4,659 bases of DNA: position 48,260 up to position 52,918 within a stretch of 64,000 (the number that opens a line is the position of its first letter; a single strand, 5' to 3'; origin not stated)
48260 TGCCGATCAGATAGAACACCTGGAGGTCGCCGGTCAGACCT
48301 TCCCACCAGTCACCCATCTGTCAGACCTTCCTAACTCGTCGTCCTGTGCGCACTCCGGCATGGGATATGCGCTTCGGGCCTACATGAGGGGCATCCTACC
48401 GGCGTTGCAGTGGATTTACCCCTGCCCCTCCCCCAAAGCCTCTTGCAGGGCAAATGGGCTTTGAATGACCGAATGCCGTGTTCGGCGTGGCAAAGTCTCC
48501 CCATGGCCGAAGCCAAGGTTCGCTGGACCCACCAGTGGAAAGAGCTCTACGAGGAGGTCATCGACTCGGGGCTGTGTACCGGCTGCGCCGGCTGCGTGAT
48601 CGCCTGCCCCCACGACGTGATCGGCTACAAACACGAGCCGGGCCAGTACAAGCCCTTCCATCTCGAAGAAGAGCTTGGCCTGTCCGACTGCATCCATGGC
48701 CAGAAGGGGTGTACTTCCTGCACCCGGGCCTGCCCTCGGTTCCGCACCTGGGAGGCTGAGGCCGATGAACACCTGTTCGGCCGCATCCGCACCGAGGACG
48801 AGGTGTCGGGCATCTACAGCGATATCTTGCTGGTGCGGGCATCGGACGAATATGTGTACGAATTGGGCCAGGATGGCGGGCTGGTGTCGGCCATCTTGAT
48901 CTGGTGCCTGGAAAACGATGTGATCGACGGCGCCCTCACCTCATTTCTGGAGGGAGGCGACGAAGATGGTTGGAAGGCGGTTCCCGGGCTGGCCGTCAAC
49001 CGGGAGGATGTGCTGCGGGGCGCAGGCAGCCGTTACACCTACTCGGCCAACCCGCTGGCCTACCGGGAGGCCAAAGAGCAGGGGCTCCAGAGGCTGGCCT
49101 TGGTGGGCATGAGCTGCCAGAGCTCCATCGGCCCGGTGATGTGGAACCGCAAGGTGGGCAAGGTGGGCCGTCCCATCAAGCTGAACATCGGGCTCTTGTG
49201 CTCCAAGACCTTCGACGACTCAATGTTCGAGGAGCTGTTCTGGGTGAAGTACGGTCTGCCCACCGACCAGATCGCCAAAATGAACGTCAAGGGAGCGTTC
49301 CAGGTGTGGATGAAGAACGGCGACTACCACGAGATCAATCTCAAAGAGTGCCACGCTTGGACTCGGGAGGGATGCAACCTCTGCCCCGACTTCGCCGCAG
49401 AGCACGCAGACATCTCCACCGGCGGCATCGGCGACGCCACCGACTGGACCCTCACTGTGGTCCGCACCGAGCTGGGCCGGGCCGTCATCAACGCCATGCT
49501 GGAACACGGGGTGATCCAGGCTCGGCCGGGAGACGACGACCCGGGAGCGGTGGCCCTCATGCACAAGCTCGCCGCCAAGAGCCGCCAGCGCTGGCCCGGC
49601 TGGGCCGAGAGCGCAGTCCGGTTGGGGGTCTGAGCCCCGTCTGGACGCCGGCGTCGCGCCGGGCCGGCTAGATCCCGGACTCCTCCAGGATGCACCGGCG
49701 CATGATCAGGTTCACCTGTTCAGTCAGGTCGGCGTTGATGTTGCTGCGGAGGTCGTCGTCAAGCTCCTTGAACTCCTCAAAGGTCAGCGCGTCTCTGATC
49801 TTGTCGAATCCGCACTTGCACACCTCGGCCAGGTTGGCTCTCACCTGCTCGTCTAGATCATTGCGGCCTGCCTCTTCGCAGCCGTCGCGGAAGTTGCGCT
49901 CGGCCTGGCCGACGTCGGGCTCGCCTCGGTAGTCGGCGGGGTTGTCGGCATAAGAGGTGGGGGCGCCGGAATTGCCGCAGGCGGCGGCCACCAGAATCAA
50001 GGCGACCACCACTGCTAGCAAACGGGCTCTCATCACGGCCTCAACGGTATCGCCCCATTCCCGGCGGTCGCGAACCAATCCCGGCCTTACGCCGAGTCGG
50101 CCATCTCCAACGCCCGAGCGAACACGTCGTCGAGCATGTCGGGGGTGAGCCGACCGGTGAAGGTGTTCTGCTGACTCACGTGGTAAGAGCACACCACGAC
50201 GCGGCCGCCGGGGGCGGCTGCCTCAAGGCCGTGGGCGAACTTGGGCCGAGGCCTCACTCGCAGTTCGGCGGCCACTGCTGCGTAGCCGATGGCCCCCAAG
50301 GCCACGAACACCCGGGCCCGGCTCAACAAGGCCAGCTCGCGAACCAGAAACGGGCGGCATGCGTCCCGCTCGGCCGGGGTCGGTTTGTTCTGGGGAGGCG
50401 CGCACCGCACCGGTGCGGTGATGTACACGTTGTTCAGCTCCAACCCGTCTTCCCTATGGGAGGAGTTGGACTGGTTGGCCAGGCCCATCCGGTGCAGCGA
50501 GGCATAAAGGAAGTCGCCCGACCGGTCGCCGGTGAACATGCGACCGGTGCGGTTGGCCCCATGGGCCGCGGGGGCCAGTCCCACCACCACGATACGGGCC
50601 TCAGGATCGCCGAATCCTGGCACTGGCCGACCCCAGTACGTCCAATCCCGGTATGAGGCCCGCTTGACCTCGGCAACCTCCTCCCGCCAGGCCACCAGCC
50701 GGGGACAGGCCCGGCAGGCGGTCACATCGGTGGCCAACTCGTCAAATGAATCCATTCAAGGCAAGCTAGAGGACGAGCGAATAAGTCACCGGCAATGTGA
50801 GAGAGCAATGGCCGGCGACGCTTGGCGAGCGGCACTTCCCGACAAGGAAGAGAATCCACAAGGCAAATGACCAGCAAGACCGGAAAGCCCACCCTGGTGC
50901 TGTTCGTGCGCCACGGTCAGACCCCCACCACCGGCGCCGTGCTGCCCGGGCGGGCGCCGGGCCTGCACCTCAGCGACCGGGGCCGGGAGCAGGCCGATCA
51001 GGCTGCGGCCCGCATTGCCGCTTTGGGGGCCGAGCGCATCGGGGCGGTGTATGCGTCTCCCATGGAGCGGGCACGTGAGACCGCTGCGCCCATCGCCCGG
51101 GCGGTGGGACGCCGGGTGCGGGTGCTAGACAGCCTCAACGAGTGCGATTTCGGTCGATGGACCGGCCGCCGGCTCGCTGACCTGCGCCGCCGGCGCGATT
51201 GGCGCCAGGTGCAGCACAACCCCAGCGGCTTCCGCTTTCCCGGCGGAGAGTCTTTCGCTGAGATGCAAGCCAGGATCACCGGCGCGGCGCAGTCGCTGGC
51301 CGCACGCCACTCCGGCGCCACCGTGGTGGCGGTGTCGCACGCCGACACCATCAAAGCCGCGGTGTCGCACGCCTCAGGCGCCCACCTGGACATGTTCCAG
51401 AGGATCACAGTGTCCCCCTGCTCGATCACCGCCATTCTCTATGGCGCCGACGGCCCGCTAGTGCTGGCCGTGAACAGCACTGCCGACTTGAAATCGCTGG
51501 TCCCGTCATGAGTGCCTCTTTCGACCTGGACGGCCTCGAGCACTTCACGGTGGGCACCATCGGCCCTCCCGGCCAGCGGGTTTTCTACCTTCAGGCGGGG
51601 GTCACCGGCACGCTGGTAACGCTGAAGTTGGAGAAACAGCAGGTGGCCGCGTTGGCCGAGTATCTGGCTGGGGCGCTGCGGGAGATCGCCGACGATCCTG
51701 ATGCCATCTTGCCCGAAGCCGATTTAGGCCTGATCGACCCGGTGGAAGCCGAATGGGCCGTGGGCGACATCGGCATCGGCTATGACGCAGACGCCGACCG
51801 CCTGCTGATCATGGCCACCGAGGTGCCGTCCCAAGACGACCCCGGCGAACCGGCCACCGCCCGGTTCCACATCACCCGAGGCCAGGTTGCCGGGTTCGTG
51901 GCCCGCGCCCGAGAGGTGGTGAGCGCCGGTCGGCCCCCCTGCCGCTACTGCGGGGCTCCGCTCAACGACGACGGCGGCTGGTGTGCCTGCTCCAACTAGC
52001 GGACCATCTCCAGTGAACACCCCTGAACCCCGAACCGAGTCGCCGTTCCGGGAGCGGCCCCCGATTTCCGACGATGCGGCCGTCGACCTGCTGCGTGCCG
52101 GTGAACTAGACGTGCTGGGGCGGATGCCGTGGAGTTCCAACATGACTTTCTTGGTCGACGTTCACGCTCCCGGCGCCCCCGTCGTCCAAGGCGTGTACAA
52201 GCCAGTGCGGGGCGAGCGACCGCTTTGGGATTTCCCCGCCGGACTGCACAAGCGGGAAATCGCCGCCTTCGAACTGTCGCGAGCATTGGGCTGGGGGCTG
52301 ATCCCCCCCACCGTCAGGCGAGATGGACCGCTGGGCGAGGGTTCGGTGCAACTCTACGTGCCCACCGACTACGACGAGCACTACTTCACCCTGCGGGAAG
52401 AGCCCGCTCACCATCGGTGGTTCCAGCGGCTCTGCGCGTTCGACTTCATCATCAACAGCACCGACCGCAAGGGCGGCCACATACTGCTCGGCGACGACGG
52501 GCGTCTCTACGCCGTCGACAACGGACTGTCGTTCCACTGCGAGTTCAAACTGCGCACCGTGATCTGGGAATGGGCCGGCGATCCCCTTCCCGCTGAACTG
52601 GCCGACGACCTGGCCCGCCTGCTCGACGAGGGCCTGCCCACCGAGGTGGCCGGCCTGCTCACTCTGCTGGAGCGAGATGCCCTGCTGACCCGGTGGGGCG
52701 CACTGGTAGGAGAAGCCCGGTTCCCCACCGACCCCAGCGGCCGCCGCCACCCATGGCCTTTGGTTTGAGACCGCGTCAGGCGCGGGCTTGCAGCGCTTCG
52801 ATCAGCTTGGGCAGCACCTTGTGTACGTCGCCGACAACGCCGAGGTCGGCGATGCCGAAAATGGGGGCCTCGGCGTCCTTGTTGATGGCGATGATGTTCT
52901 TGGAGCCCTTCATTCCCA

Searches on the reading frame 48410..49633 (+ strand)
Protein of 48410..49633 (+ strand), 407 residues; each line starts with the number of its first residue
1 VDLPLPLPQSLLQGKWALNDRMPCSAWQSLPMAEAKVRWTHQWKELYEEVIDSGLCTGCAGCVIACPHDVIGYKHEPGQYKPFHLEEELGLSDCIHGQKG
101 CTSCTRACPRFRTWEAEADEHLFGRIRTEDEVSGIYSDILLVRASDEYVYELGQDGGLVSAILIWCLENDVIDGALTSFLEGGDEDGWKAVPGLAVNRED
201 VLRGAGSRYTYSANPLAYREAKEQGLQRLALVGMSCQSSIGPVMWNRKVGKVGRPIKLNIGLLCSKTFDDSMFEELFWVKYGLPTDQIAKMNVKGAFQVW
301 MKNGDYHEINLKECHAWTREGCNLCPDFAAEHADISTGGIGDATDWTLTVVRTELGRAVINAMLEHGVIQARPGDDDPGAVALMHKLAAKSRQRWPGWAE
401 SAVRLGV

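Call 18: search_protein_families(library=pfam, proteins=[window:48410-49633:+], max_evalue=0.001)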
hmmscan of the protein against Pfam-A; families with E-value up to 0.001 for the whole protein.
window:48410-49633:+ (407 aa): 7 families
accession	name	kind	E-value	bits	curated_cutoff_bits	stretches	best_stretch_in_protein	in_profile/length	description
PF04432.18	FrhB_FdhB_C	-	9.8e-30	103.9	23.3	1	227-375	2-148/150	Coenzyme F420 hydrogenase/dehydrogenase, beta subunit C terminus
PF04422.18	FrhB_FdhB_N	-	1.3e-16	60.9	22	1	141-214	3-73/78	Coenzyme F420 hydrogenase/dehydrogenase, beta subunit N-term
PF13237.11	Fer4_10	-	2.1e-06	28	25.5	1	50-109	3-53/53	4Fe-4S dicluster domain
PF13187.11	Fer4_9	-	9.2e-06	26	27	1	56-110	2-49/52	4Fe-4S dicluster domain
PF12838.12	Fer4_7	-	1e-05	26.4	27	1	56-109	2-49/52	4Fe-4S dicluster domain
PF12837.12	Fer4_6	-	9.9e-05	22.6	25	1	50-71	3-24/24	4Fe-4S binding domain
PF00037.32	Fer4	-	0.00012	22.1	21.1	1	50-71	2-23/24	4Fe-4S binding domain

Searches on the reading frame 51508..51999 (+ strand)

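Call 18: search_protein_families(library=pfam, proteins=[window:51508-51999:+], max_evalue=0.001)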
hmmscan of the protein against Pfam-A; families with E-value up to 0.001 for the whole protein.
window:51508-51999:+ (163 aa): 1 family
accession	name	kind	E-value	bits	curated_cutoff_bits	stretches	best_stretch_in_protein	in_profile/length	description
PF11290.13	DUF3090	-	4.1e-38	131.3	27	1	6-159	2-170/170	Protein of unknown function (DUF3090)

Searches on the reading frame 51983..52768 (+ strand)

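Call 18: search_protein_families(library=pfam, proteins=[window:51983-52768:+], max_evalue=0.001)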
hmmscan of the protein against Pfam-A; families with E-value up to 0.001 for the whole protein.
window:51983-52768:+ (261 aa): 1 family
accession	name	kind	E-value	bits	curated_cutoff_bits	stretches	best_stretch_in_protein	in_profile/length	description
PF00454.33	PI3_PI4_kinase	-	0.00014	22.3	27.1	1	144-215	131-198/241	Phosphatidylinositol 3- and 4-kinase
